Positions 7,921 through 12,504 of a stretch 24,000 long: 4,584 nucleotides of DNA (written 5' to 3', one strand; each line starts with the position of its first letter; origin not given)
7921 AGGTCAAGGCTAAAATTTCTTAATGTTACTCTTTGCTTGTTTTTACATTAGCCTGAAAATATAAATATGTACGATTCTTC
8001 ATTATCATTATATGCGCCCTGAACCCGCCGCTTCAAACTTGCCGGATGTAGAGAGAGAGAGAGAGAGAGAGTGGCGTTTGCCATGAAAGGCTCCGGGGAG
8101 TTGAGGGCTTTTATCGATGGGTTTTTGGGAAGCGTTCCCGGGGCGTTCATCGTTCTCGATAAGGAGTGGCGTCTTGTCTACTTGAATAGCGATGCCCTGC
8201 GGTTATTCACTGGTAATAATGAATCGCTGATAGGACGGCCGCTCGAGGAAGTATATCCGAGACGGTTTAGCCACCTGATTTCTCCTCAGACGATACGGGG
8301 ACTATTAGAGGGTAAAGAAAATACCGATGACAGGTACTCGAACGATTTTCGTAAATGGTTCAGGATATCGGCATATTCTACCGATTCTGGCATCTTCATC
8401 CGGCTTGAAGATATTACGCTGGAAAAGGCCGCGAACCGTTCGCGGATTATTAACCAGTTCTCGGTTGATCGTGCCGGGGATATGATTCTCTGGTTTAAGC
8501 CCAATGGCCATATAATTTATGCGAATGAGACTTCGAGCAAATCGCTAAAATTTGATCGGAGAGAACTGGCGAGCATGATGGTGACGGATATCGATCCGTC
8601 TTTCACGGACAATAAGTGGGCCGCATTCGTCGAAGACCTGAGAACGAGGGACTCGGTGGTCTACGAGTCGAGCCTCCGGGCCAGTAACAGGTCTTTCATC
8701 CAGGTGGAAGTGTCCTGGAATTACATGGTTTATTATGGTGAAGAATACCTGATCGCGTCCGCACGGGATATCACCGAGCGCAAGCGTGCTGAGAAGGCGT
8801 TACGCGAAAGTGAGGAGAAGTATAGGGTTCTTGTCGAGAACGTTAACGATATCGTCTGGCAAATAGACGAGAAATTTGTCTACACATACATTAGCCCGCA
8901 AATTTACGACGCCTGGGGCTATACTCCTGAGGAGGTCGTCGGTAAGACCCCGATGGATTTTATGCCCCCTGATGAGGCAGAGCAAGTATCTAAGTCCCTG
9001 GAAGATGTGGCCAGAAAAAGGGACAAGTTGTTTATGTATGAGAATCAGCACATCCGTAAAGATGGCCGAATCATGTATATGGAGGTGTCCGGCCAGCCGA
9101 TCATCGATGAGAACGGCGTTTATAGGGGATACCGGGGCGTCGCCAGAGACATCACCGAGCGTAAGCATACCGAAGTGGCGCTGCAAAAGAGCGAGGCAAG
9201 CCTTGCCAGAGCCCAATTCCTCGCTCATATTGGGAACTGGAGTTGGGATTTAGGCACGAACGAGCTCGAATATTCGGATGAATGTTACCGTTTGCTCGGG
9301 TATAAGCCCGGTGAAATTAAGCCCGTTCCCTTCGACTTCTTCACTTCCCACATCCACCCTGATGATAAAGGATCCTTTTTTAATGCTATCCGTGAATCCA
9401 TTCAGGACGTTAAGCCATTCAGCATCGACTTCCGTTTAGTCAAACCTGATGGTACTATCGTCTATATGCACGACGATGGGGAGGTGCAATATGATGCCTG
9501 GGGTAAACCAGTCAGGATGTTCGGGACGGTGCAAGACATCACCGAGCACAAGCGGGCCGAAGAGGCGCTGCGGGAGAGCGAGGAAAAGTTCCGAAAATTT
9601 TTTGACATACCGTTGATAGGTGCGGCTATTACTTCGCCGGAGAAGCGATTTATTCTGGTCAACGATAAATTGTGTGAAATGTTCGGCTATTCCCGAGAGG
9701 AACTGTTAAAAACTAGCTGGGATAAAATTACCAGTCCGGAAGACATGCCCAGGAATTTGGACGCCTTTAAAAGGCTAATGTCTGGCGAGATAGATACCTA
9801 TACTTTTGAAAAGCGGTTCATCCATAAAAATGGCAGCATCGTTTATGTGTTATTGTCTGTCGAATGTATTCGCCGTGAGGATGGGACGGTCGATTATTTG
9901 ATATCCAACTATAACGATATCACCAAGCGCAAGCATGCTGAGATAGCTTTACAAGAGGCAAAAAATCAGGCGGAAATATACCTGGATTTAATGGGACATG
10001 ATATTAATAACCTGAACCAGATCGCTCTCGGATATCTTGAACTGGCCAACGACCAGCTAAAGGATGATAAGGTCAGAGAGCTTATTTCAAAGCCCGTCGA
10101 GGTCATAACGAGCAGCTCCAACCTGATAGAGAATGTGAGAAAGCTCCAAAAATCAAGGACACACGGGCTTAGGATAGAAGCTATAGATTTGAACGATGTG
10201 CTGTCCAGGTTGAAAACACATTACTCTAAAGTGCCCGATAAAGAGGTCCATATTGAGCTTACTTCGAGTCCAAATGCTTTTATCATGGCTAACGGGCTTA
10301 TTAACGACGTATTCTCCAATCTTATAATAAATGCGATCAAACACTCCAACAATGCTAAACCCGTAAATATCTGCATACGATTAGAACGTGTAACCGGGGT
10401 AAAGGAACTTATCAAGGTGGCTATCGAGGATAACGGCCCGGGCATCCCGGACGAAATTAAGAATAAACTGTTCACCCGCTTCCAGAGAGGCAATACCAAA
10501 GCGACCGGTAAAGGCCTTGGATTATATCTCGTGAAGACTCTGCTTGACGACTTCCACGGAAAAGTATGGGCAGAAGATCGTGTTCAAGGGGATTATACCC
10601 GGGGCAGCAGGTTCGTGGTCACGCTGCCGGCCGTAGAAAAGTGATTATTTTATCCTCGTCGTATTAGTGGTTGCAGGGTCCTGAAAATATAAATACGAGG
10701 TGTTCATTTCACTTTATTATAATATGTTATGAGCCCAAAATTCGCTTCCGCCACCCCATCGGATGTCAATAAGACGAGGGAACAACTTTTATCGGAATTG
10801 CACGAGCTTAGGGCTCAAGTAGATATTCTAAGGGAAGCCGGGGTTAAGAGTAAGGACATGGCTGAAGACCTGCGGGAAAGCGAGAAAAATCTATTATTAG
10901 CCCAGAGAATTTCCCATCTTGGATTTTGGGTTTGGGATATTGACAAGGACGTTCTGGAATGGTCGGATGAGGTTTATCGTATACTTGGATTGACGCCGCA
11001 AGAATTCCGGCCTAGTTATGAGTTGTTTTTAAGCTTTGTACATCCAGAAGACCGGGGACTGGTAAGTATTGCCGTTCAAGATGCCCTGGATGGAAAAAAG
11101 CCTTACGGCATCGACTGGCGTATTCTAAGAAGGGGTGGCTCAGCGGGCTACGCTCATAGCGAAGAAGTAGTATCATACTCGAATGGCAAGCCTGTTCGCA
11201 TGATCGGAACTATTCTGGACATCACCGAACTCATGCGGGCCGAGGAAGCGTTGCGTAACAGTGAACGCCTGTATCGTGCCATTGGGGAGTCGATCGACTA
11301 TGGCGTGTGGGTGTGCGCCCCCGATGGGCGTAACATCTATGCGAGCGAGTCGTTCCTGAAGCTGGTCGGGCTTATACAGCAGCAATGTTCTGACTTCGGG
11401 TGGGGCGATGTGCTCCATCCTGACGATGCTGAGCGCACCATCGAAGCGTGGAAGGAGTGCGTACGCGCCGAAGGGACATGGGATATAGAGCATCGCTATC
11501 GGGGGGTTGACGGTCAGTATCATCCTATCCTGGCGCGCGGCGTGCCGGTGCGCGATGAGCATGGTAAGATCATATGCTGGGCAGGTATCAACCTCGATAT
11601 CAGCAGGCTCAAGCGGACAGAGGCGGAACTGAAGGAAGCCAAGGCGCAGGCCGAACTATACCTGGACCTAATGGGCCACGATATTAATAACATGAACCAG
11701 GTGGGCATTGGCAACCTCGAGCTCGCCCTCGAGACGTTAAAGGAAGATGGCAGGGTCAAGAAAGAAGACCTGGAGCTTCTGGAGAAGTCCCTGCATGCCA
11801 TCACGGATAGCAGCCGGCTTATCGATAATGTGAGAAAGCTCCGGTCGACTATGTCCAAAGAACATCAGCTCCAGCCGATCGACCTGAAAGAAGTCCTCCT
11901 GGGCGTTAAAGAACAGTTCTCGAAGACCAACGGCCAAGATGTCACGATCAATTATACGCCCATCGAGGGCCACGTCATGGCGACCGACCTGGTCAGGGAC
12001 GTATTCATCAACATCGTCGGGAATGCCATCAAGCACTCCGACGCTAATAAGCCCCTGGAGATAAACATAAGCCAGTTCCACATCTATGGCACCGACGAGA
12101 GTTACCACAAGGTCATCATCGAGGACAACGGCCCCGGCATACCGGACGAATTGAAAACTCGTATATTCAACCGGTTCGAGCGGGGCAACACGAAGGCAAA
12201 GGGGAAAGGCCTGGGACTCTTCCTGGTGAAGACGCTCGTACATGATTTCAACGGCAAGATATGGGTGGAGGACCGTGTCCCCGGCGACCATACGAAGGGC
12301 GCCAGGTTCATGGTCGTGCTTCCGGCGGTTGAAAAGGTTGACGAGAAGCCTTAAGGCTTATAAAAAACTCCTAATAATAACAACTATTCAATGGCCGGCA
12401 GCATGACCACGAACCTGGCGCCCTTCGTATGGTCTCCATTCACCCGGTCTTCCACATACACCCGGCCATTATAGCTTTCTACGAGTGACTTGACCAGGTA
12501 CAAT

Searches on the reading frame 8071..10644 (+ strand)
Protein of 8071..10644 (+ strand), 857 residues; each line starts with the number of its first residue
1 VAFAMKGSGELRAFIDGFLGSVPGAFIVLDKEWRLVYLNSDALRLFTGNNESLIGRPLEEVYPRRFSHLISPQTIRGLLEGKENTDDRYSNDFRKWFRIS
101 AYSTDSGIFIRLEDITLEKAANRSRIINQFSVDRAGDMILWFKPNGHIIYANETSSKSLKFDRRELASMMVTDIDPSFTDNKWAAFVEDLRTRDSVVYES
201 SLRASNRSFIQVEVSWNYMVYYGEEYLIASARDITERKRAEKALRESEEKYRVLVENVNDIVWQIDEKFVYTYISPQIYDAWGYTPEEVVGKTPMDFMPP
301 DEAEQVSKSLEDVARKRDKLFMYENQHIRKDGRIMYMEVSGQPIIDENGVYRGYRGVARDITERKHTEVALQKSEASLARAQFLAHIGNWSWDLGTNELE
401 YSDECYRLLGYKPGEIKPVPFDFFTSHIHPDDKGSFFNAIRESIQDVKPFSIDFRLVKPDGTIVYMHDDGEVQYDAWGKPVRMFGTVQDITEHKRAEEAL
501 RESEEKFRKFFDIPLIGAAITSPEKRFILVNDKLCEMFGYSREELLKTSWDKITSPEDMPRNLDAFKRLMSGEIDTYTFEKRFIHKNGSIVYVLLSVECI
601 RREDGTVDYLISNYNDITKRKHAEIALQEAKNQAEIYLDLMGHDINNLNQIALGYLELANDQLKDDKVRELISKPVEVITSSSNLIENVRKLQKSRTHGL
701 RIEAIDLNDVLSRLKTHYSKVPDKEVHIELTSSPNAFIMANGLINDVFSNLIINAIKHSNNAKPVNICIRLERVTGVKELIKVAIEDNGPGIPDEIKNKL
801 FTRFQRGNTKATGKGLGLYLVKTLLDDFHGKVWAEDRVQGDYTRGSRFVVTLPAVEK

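Call 13: search_protein_families(library=pfam, proteins=[window:8071-10644:+])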
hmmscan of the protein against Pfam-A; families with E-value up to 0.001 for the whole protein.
window:8071-10644:+ (857 aa): 10 families
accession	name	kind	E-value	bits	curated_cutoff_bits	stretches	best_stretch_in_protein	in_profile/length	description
PF08447.18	PAS_3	-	8.1e-55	183.5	25.6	3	400-487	3-89/89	PAS fold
PF13426.13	PAS_9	-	9.8e-46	154.7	27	2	260-363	2-103/103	PAS domain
PF08448.16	PAS_4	-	2.2e-36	124.9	23.1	3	255-365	1-109/110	PAS fold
PF00989.32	PAS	-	8.9e-32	109.9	22.6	2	249-361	1-113/113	PAS fold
PF02518.31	HATPase_c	-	1.4e-22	80.6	26.4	1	745-854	7-109/111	Histidine kinase-, DNA gyrase B-, and HSP90-like ATPase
PF13188.13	PAS_8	-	9.1e-14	51.2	21.8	1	505-557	1-54/65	PAS domain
PF13596.12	PAS_10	-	9e-07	29.9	22.1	0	287-362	36-106/106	PAS domain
PF13581.12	HATPase_c_2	-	2.2e-06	28.1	27.4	1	752-829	40-113/127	Histidine kinase-like ATPase domain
PF12860.13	PAS_7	-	9.7e-06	26.1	27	0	21-62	3-45/115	PAS fold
PF14598.12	PAS_11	-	0.00053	20.4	25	0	283-318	26-61/109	PAS domain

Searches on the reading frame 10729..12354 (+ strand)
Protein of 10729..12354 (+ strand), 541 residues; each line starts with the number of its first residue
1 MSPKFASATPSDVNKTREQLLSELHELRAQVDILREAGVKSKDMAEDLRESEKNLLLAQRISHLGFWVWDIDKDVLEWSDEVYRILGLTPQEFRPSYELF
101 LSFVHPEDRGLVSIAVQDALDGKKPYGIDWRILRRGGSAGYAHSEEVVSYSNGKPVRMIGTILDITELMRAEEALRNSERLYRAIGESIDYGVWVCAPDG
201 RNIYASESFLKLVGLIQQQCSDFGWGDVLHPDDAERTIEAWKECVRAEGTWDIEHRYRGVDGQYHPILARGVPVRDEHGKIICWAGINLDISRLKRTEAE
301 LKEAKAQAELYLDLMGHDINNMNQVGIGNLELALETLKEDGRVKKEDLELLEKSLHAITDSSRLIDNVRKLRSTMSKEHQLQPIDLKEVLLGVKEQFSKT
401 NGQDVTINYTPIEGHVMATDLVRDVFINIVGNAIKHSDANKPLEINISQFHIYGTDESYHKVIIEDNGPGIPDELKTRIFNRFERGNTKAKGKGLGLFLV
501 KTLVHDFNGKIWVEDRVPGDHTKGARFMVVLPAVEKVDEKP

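Call 13: search_protein_families(library=pfam, proteins=[window:10729-12354:+])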
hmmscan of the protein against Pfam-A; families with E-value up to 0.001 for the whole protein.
window:10729-12354:+ (541 aa): 7 families
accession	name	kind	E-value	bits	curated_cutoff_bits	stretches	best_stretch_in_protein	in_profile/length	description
PF08447.18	PAS_3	-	1.9e-40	137.5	25.6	2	76-162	2-89/89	PAS fold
PF02518.31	HATPase_c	-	5.8e-22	78.7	26.4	1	420-533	4-109/111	Histidine kinase-, DNA gyrase B-, and HSP90-like ATPase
PF00989.32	PAS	-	1.2e-16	61.2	22.6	2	181-290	2-112/113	PAS fold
PF08448.16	PAS_4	-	3.2e-16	59.9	23.1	1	188-295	3-109/110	PAS fold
PF13426.13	PAS_9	-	2.2e-12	47.6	27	1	191-292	2-102/103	PAS domain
PF13581.12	HATPase_c_2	-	1.1e-05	25.9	27.4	1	431-507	41-112/127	Histidine kinase-like ATPase domain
PF13188.13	PAS_8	-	3.7e-05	23.9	21.8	0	181-231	2-55/65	PAS domain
